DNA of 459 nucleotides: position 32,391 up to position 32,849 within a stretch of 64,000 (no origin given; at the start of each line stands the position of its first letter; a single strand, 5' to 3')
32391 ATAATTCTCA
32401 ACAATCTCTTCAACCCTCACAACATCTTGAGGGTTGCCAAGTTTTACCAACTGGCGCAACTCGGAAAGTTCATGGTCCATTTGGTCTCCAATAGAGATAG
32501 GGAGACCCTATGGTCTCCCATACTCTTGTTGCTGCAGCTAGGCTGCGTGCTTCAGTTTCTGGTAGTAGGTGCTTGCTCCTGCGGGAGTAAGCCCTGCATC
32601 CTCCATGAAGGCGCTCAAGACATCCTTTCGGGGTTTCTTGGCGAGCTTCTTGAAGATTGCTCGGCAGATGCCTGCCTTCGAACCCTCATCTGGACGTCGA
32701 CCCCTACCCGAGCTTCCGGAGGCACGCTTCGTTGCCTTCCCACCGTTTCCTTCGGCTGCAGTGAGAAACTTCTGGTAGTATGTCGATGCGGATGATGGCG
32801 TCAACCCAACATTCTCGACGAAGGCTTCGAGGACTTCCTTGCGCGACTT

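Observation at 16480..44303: One ~45-aa 'AGASTYY' helical module grafted onto the C-termini of six unrelated proteins (7 copies)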

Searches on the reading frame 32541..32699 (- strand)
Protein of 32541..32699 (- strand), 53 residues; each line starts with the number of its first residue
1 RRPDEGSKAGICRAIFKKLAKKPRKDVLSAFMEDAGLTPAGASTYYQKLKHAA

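Call 14: search_solved_structures(query=A1, max_evalue=10, show_alignments=3)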
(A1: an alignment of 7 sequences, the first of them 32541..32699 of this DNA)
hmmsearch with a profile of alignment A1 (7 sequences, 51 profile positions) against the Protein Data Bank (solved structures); distinct sequences matched with E-value up to 10: 5.
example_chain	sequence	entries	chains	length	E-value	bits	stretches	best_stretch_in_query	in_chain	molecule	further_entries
9fhl_V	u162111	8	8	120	0.087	15.9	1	6-34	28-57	Small ribosomal subunit protein eS24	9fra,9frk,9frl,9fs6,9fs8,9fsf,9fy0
1q1v_A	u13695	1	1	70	0.14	15.3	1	3-33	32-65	DEK protein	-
7pnt_4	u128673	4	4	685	0.5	13.5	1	12-34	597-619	Pentatricopeptide repeat domain-containing protein 3, mitochondrial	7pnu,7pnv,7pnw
6fes_A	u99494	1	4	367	0.76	12.9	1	14-33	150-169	D12_BRIC2, a synthetic protein,D12_BRIC2, a synthetic protein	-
8k0k_I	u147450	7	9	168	1.3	12.1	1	12-48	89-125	Csy4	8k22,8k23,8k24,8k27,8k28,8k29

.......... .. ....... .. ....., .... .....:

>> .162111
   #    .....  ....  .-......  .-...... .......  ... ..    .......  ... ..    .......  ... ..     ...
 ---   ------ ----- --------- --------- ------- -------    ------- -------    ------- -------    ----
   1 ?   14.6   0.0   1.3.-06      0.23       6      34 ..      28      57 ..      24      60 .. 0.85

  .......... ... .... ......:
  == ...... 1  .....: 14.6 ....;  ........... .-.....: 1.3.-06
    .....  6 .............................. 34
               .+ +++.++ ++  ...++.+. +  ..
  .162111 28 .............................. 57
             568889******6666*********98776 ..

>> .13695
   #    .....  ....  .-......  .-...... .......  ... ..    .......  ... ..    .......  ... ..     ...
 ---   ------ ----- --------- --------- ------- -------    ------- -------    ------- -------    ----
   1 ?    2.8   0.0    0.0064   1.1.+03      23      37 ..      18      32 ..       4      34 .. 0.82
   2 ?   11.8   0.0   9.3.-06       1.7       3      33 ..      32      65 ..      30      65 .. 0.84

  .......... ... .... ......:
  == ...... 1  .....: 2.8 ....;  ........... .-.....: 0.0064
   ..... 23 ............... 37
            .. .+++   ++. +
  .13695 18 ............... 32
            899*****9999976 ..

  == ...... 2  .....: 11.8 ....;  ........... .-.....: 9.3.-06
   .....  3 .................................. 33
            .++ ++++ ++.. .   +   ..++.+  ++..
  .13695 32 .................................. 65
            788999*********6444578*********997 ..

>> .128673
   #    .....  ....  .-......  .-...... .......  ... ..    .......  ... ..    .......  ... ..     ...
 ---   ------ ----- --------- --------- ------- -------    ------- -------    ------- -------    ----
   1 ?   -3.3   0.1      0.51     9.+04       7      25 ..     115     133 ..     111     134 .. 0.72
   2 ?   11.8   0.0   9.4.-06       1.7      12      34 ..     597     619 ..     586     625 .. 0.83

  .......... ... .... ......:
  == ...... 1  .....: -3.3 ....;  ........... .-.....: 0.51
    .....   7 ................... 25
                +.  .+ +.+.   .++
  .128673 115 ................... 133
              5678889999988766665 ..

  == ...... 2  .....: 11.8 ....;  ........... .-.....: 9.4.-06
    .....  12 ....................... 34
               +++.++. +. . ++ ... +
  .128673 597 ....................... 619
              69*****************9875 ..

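Call 21: search_protein_representatives(alignment_id=A1)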
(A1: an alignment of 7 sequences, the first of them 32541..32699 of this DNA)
Query: 7 sequences, 51 profile positions. Proteins with E-value up to 0.001 (for the whole library): 2578; up to 1e-10: 457; up to 1e-30: 6. The best 150 are listed.
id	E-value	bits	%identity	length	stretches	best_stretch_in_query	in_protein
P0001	3.4e-39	148.5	-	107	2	1-51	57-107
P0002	2.6e-38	145.7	-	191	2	4-51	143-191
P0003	2.5e-36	139.4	-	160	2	2-50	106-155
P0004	6.4e-34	131.7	-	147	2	1-47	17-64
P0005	4.3e-32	125.8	-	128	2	1-49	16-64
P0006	3.6e-31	122.8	-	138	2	1-51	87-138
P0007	1.7e-28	114.3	-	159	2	5-49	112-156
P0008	4.8e-28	112.9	-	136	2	4-49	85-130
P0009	4.0e-26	106.7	-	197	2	2-51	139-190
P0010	4.4e-26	106.6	-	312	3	2-46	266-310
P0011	2.6e-25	104.1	-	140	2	3-46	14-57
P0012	1.5e-23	98.4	-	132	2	2-47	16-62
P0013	1.6e-23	98.4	-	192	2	3-49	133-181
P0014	5.5e-23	96.7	-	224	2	5-51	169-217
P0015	5.7e-23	96.6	-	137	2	3-49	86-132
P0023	2.1e-21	91.6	-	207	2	2-50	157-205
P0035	1.7e-19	85.4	-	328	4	3-46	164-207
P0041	2.6e-18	81.7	-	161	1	2-49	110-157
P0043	2.8e-18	81.6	-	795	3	2-49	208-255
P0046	7.9e-18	80.1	-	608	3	3-49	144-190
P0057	2.0e-16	75.6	-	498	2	2-49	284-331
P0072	7.3e-16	73.9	-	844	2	3-49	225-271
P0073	7.4e-16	73.8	-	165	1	2-49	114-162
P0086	2.7e-15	72.0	-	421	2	2-49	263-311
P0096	5.7e-15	71.0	-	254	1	1-50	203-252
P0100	7.0e-15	70.7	-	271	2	2-49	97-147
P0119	3.4e-14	68.5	-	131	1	3-48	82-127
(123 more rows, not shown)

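Call 26: search_protein_families(library=pfam, alignment_id=A2, max_evalue=0.001)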
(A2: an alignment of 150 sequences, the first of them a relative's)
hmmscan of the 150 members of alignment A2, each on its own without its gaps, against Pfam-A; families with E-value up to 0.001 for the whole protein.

A. member 1, P0001 (107 aa): 0 families

B. families by the number of members that match (of 150 scanned): 17 families
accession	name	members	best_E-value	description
PF10263.15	SprT-like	8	6.7e-13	SprT-like family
PF03496.20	ADPrib_exo_Tox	3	3.3e-29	ADP-ribosyltransferase exoenzyme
PF23159.1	WH_Rok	3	0.00011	Repressor Rok winged helix domain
PF01129.24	ART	2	1.5e-07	NAD:arginine ADP-ribosyltransferase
PF00196.25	GerE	2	0.00021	Bacterial regulatory proteins, luxR family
PF12802.13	MarR_2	2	0.00034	MarR family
PF06628.17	Catalase-rel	2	0.00064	Catalase-related immune-responsive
PF00226.36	DnaJ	1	9e-20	DnaJ domain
PF09339.16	HTH_IclR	1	6.5e-12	IclR helix-turn-helix domain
PF06172.17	Cupin_5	1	6e-05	Cupin superfamily (DUF985)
PF04967.18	HTH_10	1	0.00022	HTH DNA binding domain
PF14841.11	FliG_M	1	0.00025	FliG middle domain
PF12840.13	HTH_20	1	0.00034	Helix-turn-helix domain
PF18624.6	CdiI_4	1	0.00035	CDI immunity protein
PF12008.13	EcoR124_C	1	0.00037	Type I restriction and modification enzyme - subunit R C terminal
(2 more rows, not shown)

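Call 38: search_solved_structures(query=A3, max_evalue=10, show_alignments=4)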
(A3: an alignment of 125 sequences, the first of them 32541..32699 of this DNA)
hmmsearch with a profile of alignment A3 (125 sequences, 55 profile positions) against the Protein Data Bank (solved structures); distinct sequences matched with E-value up to 10: 25.
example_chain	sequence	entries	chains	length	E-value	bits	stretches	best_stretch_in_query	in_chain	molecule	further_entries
5iww_D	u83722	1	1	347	5e-06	29.5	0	10-22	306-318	PLS9-PPR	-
4yy2_A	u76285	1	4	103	0.00032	23.7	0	14-35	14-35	dTor_3x33L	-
4yy5_A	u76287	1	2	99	0.00033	23.6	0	14-35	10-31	dTor_3x33L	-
8k0k_I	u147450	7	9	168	0.037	17.1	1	16-53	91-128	Csy4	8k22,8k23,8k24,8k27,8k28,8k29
7wkp_A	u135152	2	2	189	0.047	16.7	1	16-53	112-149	Csy4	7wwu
8flj_E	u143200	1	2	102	0.096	15.7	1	5-35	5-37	Integration host factor subunit alpha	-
7vf3_B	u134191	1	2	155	0.14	15.2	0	13-36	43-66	Uteroglobin,PB1m7 peptide,Uteroglobin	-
7vg7_B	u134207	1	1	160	0.22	14.6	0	13-33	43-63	Uteroglobin,PB1m6A9 peptide,Uteroglobin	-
7pnt_4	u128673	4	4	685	0.26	14.3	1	14-42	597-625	Pentatricopeptide repeat domain-containing protein 3, mitochondrial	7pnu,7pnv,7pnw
9fhl_V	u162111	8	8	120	0.3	14.1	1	10-36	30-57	Small ribosomal subunit protein eS24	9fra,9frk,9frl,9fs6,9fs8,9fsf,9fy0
3tbi_A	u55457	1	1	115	0.32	14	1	20-46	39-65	RNA polymerase-associated protein Gp33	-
7d7d_K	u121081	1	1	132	0.33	14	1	20-46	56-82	RNA polymerase-associated protein Gp33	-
7rlm_B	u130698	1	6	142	0.53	13.4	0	32-45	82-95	Coat protein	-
5izw_A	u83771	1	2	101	0.65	13.1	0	10-22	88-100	PLS9-PPR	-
7kdu_C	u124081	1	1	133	0.66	13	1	35-49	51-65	VHH antibody V5E4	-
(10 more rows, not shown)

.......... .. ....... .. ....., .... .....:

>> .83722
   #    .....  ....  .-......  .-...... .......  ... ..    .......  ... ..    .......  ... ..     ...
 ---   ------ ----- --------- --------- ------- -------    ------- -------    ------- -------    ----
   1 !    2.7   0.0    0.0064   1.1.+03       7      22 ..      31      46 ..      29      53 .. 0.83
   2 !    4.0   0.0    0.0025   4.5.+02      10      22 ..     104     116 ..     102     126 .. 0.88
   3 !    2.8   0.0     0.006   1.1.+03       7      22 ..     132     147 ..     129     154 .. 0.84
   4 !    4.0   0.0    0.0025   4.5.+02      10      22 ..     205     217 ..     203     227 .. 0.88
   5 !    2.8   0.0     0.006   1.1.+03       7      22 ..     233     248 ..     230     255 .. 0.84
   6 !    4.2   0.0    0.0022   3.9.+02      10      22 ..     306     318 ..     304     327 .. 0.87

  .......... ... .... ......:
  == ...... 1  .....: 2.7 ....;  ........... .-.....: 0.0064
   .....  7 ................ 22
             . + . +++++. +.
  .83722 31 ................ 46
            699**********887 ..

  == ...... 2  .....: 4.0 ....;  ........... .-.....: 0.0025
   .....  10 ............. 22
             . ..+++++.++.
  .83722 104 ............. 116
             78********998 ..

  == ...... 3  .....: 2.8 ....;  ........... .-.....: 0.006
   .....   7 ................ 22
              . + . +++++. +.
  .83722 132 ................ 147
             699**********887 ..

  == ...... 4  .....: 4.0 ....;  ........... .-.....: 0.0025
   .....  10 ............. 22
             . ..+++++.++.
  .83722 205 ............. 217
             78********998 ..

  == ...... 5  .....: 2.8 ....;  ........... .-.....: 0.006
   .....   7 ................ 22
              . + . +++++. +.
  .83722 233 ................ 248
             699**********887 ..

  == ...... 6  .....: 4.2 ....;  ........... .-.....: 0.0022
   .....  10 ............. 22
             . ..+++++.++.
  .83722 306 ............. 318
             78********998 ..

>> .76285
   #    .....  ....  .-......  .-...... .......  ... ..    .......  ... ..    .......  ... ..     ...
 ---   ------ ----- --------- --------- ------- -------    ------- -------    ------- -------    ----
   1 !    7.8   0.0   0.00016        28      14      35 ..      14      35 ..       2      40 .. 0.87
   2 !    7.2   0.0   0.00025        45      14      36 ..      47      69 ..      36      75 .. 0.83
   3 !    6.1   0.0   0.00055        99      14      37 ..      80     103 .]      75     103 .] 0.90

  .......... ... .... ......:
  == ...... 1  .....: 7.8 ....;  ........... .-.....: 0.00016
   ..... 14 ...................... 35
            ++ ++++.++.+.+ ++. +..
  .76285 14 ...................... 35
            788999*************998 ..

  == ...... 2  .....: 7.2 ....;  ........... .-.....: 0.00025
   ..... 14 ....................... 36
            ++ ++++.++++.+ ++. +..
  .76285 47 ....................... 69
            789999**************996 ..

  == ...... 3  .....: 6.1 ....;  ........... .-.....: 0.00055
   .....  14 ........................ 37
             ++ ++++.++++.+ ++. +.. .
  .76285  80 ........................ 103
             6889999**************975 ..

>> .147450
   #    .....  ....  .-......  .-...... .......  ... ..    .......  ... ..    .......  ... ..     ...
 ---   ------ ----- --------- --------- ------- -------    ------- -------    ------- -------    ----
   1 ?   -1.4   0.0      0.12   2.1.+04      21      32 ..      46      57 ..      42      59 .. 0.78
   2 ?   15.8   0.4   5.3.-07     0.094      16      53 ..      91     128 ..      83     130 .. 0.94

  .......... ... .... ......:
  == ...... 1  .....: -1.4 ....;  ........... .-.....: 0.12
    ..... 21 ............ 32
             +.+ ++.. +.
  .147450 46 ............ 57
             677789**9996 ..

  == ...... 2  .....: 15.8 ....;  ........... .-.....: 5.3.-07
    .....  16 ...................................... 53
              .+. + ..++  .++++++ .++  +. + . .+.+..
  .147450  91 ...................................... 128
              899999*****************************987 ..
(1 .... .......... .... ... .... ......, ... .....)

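Call 40: predict_structure(alignment_id=A3)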
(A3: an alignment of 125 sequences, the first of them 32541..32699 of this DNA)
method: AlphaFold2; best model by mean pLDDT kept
length: 53 residues; sequences in the alignment: 125
mean_pLDDT: 84.5   pTM: 0.61
mean pLDDT of the five models: 84.5, 84.0, 83.0, 82.2, 80.2
residues with pLDDT >= 90: 16; 70-90: 31; 50-70: 6; < 50: 0
segments of 3 or more residues with pLDDT < 50: none
pLDDT, mean of each block of 10 residues (from residue 1): 69 87 89 90 90 75
secondary structure, 60 per line:
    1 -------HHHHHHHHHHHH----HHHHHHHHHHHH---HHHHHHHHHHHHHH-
elements in order: H8-19 H24-35 H39-52

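Call 42: search_protein_families(library=pfam, proteins=[P0010, P0073, P0023, P0096, P0041, P0014, P0043, P0072, P0119], max_evalue=0.01)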
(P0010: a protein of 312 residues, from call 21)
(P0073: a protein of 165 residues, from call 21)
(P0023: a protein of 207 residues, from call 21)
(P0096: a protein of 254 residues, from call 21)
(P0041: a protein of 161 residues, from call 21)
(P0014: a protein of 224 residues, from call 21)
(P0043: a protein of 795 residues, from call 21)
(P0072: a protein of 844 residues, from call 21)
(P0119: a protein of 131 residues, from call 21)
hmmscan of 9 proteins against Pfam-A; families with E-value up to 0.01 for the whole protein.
P0010 (312 aa): 0 families

P0073 (165 aa): 1 family
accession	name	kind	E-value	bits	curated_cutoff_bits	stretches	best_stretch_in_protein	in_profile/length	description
PF19795.4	DUF6279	-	0.0032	17.9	27.7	1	26-151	27-151/195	Family of unknown function (DUF6279)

P0023 (207 aa): 0 families

P0096 (254 aa): 1 family
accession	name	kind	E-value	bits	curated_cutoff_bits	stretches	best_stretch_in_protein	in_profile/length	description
PF10263.15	SprT-like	-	1.3e-09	38.3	25.6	1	13-106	2-96/108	SprT-like family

P0041 (161 aa): 0 families

P0014 (224 aa): 0 families

P0043 (795 aa): 3 families
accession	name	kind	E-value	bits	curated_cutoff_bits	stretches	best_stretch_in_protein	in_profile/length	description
PF03496.20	ADPrib_exo_Tox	-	3.3e-29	102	23.4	1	624-778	12-181/196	ADP-ribosyltransferase exoenzyme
PF01129.24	ART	-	1.5e-07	31.4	22.3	1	637-775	68-208/222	NAD:arginine ADP-ribosyltransferase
PF24131.1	DUF7398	-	0.0023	18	27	0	352-427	46-121/171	Family of unknown function (DUF7398)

P0072 (844 aa): 3 families
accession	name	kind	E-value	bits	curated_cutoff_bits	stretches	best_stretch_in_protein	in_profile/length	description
PF03496.20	ADPrib_exo_Tox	-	2.4e-21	76.4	23.4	1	682-820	19-180/196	ADP-ribosyltransferase exoenzyme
PF23159.1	WH_Rok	-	0.00011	22.7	27.6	0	76-117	5-46/58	Repressor Rok winged helix domain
PF01129.24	ART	-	0.0046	16.7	22.3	1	686-809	68-194/222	NAD:arginine ADP-ribosyltransferase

P0119 (131 aa): 0 families

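Call 43: search_protein_families(library=phrogs, alignment_id=A2, max_evalue=0.001)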
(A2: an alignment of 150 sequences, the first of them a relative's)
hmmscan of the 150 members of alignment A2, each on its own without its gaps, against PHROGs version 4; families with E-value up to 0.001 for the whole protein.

A. member 1, P0001 (107 aa): 0 families

B. families by the number of members that match (of 150 scanned): 35 families (the first 25 are shown)
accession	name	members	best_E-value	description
phrog_10756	-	8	5.2e-28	-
phrog_24857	-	8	4.4e-22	-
phrog_3768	-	8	1.6e-11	-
phrog_18416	-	8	5.6e-06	-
phrog_1006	-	7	7.8e-10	-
phrog_6361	-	7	7.7e-07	-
phrog_32550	-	6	3.9e-08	-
phrog_36366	-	3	2e-07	-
phrog_29845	-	3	4e-06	-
phrog_6445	-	3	6.4e-05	-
phrog_3895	-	2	3.7e-18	ADP-ribosyltransferase exoenzyme toxin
phrog_14336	-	1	5.5e-18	-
phrog_802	-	1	9.7e-14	Alt-like RNA polymerase ADP-ribosyltransferase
phrog_26651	-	1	6.7e-09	Alt-like RNA polymerase ADP-ribosyltransferase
phrog_2778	-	1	7e-09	-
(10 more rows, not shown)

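Call 51: search_protein_families(library=pfam, proteins=[P0046, P0057, P0086, P0035, P0100], max_evalue=0.01)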
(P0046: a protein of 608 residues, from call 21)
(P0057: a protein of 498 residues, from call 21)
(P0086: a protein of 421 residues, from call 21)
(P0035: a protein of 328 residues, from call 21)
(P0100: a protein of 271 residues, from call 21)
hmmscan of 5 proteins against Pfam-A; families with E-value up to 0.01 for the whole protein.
P0046 (608 aa): 7 families
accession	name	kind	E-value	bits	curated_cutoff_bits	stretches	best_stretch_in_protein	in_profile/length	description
PF03496.20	ADPrib_exo_Tox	-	2.8e-21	76.2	23.4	1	449-589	21-184/196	ADP-ribosyltransferase exoenzyme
PF23159.1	WH_Rok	-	0.00015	22.2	27.6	0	76-117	5-46/58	Repressor Rok winged helix domain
PF04967.18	HTH_10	-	0.00022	21.4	23.1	0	94-119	27-52/53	HTH DNA binding domain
PF01129.24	ART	-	0.00031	20.6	22.3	1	451-573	68-193/222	NAD:arginine ADP-ribosyltransferase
PF00196.25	GerE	-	0.0007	19.6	23.5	0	94-121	21-48/57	Bacterial regulatory proteins, luxR family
PF11975.13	Glyco_hydro_4C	-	0.0016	18.9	24.1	1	134-250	21-131/211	Family 4 glycosyl hydrolase C-terminal domain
PF08281.18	Sigma70_r4_2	-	0.0069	16.5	25.7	0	94-118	30-54/54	Sigma-70, region 4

P0057 (498 aa): 2 families
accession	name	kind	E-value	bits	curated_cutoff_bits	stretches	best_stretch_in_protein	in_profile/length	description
PF00196.25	GerE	-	0.00021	21.3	23.5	0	102-130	21-49/57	Bacterial regulatory proteins, luxR family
PF23159.1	WH_Rok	-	0.00044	20.8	27.6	1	83-125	4-46/58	Repressor Rok winged helix domain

P0086 (421 aa): 0 families

P0035 (328 aa): 6 families
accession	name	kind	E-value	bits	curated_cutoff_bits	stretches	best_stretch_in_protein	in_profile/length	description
PF09339.16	HTH_IclR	-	6.5e-12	45.5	22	0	115-153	5-43/52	IclR helix-turn-helix domain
PF06172.17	Cupin_5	-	6e-05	23.6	25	0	188-226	1-41/139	Cupin superfamily (DUF985)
PF14841.11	FliG_M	-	0.00025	21.7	25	0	224-244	25-45/76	FliG middle domain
PF11972.14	HTH_13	-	0.0033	17.9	26.1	0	186-205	29-48/54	HTH DNA binding domain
PF22187.2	DUF6946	-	0.0059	16.5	27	0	181-258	115-193/214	Domain of unknown function (DUF6946)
PF15586.11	Imm8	-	0.0088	16.6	27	0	115-195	10-92/114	Immunity protein 8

P0100 (271 aa): 0 families

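Call 54: search_protein_families(library=ncbifam, alignment_id=A2, max_evalue=0.01)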
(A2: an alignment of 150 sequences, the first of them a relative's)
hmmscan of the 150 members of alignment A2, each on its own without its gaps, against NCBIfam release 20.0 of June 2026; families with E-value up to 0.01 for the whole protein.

A. member 1, P0001 (107 aa): 0 families

B. families by the number of members that match (of 150 scanned): 44 families (the first 25 are shown)
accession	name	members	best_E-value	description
NF003421.0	PRK04860.1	8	1.5e-19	SprT family zinc-dependent metalloprotease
NF003339.0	PRK04351.1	3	0.00027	SprT family protein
NF053610.1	Sso10a_fam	2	0.00011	Sso10a family chromatin protein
NF042945.1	DUF4297_antiphage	2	0.0047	DUF4297 family anti-phage-associated protein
TIGR02349.1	DnaJ_bact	1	1.7e-20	molecular chaperone DnaJ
NF008035.0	PRK10767.1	1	2.3e-19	molecular chaperone DnaJ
NF037946.1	terminal_TopJ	1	2.1e-16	terminal organelle assembly protein TopJ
NF010874.0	PRK14281.1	1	2.9e-16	chaperone protein DnaJ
NF010894.0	PRK14301.1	1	3.6e-16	chaperone protein DnaJ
NF007618.0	PRK10266.1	1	4.1e-16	curved DNA-binding protein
NF010885.0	PRK14292.1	1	6.5e-16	chaperone protein DnaJ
NF010892.0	PRK14299.1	1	2.1e-15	chaperone protein DnaJ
NF010872.0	PRK14279.1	1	7.3e-14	molecular chaperone DnaJ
NF010871.0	PRK14278.1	1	4.1e-13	molecular chaperone DnaJ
TIGR03835.1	termin_org_DnaJ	1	1.8e-12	terminal organelle assembly protein TopJ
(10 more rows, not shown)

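Call 79: fold_search(model_id=the predicted structure, library=viral)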
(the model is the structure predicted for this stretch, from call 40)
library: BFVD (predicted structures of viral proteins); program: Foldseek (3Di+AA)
matches with E <= 10: 500; with E <= 0.001: 0
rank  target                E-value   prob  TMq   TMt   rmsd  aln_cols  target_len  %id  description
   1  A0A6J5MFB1            3.2e-02  1.00  0.81  0.84   1.2        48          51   27  Uncharacterized protein [uncultured Caudovirales phage]
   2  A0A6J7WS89            5.5e-02  1.00  0.79  0.28   1.1        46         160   33  Uncharacterized protein [uncultured Caudovirales phage]
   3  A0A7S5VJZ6            6.2e-02  1.00  0.84  0.39   1.2        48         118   38  (no name in the UniProt tables at hand)
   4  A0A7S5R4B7            7.4e-02  1.00  0.80  0.34   1.0        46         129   35  (no name in the UniProt tables at hand)
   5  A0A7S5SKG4            9.4e-02  1.00  0.84  0.17   3.3        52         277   35  (no name in the UniProt tables at hand)
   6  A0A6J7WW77            1.0e-01  1.00  0.79  0.41   1.7        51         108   22  Uncharacterized protein [uncultured Caudovirales phage]
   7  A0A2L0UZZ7            1.4e-01  1.00  0.78  0.38   0.7        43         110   30  Uncharacterized protein [Agrobacterium phage Atu_ph07]
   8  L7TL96                1.8e-01  1.00  0.76  0.25   2.9        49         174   31  (no name in the UniProt tables at hand)
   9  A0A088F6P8            2.1e-01  1.00  0.73  0.33   2.3        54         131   30  (no name in the UniProt tables at hand)
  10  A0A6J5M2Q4            2.2e-01  1.00  0.80  0.42   1.1        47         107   21  Uncharacterized protein [uncultured Caudovirales phage]
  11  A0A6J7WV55            2.5e-01  1.00  0.79  0.41   3.1        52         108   21  Uncharacterized protein [uncultured Caudovirales phage]
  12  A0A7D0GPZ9            2.6e-01  1.00  0.82  0.39   1.9        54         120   17  (no name in the UniProt tables at hand)
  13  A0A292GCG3            4.0e-01  1.00  0.81  0.37   1.2        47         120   23  (no name in the UniProt tables at hand)
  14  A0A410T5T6            4.0e-01  0.97  0.71  0.30   3.5        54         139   17  Uncharacterized protein [Acinetobacter phage Henu6]
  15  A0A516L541            4.8e-01  0.99  0.67  0.29   1.1        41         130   22  (no name in the UniProt tables at hand)
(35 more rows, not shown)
